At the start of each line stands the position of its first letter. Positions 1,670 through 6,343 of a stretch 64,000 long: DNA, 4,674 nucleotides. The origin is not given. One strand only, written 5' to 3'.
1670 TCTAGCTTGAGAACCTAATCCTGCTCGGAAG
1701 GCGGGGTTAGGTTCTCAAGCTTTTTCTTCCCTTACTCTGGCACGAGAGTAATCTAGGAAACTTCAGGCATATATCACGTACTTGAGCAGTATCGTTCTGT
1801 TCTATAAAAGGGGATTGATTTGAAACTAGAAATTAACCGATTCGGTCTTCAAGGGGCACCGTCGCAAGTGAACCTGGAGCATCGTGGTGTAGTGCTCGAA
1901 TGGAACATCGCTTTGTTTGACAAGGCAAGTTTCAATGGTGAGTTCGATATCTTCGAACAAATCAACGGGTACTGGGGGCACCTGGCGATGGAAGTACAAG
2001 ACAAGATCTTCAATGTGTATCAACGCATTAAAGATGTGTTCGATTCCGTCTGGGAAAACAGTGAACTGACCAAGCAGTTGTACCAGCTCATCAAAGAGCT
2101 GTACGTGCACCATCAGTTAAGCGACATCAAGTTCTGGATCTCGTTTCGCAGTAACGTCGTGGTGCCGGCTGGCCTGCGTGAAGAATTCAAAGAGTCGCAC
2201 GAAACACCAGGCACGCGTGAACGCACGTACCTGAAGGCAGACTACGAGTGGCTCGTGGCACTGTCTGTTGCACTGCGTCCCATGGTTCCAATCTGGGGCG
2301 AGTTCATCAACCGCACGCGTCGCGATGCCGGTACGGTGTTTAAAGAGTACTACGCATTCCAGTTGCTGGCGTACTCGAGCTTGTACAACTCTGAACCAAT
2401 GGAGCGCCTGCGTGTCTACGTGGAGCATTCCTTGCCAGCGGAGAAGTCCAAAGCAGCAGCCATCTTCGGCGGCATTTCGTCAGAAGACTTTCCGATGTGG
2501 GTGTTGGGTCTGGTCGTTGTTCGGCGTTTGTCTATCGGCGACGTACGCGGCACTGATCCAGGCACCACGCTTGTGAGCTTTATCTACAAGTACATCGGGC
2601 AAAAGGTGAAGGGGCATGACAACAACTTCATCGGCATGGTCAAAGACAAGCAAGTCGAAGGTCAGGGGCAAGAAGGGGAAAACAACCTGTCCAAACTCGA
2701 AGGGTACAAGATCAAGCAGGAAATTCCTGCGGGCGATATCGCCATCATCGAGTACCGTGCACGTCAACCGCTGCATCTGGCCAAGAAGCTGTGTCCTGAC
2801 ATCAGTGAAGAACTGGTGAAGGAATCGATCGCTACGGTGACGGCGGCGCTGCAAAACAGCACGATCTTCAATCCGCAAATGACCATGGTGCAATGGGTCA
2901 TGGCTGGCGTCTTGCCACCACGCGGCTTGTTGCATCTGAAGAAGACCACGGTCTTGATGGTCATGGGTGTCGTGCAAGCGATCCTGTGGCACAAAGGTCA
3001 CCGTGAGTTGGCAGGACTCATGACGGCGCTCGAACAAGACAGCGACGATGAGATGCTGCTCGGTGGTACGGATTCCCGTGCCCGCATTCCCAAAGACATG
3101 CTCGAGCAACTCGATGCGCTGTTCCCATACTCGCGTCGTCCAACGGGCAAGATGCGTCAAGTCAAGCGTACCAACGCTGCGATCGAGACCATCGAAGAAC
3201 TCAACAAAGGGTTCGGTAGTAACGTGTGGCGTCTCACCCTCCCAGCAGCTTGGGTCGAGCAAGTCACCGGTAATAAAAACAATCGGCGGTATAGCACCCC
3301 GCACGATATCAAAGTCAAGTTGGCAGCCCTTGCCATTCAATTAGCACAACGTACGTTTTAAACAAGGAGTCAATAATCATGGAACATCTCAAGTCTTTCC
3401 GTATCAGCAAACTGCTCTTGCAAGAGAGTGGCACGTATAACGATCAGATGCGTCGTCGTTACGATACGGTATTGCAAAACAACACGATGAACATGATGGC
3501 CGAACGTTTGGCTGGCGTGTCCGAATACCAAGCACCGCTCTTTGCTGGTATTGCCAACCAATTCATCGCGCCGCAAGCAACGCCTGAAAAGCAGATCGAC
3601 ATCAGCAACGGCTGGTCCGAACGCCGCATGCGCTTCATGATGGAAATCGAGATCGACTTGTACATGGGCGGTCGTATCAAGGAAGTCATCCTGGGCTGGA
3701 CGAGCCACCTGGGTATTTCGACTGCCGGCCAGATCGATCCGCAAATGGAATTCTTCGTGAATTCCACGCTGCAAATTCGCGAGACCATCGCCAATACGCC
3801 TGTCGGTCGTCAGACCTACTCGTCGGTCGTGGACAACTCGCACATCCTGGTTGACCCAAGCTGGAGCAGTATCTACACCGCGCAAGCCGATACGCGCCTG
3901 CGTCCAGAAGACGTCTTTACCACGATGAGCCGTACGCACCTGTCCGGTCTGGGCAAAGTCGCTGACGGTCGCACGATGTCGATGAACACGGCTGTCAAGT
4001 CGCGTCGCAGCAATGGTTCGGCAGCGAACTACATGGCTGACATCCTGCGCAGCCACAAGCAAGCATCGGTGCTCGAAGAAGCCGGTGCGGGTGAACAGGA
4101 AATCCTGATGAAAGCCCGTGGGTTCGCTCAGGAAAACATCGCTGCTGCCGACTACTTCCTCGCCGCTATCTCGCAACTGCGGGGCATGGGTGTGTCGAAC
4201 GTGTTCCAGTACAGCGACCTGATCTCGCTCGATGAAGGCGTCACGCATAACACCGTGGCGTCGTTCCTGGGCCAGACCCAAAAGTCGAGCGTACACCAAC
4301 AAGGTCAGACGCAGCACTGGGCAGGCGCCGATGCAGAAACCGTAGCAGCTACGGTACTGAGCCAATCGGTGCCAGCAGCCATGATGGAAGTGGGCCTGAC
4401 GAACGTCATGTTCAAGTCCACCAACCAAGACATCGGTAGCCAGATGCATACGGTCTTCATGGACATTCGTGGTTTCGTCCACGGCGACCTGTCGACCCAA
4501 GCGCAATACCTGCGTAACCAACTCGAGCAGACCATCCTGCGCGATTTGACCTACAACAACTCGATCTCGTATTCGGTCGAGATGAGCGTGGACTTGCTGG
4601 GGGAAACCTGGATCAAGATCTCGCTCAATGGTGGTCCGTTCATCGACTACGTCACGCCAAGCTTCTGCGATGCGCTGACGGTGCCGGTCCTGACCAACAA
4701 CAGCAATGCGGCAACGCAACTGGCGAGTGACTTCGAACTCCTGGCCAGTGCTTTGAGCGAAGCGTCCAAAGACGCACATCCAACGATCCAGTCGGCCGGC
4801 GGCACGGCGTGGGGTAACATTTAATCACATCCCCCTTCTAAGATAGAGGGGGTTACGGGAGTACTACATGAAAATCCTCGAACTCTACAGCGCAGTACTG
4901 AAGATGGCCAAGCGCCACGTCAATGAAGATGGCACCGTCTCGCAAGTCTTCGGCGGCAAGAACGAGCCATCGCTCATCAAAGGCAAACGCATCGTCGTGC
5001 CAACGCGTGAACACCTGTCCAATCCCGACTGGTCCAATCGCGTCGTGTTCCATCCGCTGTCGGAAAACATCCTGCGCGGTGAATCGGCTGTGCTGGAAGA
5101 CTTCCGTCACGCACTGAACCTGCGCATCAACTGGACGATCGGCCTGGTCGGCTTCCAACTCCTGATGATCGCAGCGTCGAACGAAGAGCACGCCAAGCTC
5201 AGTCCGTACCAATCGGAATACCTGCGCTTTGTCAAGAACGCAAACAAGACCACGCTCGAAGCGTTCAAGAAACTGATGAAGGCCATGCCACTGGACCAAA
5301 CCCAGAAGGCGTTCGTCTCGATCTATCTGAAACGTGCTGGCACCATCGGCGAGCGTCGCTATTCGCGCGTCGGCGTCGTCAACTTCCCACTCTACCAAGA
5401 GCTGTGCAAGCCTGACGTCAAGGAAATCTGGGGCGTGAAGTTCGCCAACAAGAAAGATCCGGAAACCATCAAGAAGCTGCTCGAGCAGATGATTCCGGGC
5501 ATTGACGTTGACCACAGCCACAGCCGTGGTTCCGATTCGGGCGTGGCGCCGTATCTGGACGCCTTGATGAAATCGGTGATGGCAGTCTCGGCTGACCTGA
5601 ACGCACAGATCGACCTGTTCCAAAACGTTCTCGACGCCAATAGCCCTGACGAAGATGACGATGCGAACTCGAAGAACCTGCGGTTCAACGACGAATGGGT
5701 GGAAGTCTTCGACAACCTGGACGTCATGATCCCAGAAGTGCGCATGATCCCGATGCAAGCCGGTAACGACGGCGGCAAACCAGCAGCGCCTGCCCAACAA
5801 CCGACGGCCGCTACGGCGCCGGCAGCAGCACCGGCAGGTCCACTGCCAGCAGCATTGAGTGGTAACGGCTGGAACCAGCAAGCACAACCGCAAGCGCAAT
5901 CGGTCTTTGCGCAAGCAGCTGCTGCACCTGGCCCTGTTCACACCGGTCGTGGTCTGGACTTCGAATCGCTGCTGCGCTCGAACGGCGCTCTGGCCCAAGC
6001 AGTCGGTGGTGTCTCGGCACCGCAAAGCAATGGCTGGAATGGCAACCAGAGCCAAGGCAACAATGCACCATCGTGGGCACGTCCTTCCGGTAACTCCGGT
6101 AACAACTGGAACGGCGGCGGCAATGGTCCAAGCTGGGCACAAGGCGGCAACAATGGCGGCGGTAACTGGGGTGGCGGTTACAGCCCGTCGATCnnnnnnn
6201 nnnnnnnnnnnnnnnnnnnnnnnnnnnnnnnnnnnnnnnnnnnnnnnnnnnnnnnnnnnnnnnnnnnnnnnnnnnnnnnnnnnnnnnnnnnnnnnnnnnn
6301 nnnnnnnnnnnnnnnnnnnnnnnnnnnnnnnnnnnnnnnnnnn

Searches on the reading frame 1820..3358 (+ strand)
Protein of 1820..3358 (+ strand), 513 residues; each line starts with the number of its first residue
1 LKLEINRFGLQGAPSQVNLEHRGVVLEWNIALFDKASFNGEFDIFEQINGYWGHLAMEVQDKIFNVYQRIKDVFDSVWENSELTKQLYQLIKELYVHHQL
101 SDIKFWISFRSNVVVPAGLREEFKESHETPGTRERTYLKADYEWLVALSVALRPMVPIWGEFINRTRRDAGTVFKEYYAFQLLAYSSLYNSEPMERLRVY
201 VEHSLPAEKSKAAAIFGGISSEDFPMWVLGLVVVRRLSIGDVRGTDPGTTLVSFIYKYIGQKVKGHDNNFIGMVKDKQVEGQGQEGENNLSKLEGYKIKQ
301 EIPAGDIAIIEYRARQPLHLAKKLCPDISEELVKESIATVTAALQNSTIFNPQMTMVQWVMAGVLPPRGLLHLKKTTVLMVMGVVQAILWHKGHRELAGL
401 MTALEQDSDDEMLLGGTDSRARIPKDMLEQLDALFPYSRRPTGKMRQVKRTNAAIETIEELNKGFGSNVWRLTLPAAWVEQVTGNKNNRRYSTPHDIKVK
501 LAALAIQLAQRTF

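Call 64: search_protein_families(library=phrogs, proteins=[window:1820-3358:+], max_evalue=0.00001)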
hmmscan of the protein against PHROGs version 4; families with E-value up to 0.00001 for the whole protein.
window:1820-3358:+ (513 aa): 1 family
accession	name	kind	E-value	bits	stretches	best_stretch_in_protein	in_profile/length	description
phrog_3209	-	unknown function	6.2e-117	392.4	1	16-511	15-507/509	-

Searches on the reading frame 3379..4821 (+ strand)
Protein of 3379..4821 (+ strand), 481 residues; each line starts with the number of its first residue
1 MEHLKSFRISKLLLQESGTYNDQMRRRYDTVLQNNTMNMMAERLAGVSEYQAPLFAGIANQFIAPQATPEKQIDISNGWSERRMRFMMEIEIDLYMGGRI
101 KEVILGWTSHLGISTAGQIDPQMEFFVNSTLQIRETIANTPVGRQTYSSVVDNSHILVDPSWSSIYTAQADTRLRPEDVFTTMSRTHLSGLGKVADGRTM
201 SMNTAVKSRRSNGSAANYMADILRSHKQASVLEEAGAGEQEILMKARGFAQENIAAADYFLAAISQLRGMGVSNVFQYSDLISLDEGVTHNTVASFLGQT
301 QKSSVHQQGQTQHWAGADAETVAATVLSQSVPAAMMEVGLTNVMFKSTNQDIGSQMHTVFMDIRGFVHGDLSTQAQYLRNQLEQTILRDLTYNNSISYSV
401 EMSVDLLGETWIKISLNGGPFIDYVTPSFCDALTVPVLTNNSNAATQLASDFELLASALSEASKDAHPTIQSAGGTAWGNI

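Call 64: search_protein_families(library=phrogs, proteins=[window:3379-4821:+], max_evalue=0.00001)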
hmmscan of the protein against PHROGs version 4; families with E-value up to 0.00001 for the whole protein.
window:3379-4821:+ (481 aa): 1 family
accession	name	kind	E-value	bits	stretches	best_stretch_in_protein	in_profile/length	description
phrog_3141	-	unknown function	1.6e-77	262.4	1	7-463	4-490/510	-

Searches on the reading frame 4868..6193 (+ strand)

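Call 6: search_protein_families(library=pfam, proteins=[window:4868-6193:+], max_evalue=0.01)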
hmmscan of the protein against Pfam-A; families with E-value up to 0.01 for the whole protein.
window:4868-6193:+ (442 aa): 0 families

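Call 38: search_protein_families(library=phrogs, proteins=[window:4868-6193:+], max_evalue=0.01)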
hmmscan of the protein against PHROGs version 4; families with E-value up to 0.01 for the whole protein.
window:4868-6193:+ (442 aa): 3 families
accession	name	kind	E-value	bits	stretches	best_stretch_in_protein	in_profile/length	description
phrog_3520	-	unknown function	1.1e-62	213.5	1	1-356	2-351/439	-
phrog_29928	-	unknown function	2.6e-39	136.3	1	2-304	4-299/548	-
phrog_29213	-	unknown function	9.2e-37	127.6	1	3-329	4-316/580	-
